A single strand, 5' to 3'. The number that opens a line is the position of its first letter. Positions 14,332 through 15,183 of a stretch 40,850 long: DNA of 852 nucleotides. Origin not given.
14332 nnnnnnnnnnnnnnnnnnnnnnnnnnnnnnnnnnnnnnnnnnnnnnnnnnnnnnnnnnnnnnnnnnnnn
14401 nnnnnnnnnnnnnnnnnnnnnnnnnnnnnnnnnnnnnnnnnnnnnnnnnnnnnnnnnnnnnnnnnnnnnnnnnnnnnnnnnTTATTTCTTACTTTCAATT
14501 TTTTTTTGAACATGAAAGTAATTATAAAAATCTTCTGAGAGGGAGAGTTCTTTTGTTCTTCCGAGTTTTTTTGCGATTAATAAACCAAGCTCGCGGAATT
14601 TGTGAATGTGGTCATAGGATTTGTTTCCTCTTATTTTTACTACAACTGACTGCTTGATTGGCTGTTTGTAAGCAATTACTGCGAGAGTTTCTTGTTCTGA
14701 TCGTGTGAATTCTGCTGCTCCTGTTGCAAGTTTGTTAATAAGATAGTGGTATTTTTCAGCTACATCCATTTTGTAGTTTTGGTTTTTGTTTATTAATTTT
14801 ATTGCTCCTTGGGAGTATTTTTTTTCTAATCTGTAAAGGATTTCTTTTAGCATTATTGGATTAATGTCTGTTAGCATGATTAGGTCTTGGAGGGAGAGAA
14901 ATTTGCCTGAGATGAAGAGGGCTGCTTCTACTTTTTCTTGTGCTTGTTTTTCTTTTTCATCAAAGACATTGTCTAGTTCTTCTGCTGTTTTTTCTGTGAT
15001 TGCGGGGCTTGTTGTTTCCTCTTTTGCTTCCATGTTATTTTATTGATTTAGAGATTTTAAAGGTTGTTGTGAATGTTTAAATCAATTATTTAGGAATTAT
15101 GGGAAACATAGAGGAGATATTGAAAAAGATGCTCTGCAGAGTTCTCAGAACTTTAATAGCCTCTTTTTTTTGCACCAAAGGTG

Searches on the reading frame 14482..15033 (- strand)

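Call 40: search_protein_families(library=pfam, proteins=[window:14482-15033:-], max_evalue=0.01)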
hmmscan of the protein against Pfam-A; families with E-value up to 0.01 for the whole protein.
window:14482-15033:- (183 aa): 1 family
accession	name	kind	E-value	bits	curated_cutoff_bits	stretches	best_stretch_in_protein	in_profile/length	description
PF04079.22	SMC_ScpB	-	2.7e-30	105.5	27.4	1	34-177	2-153/160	Segregation and condensation complex subunit ScpB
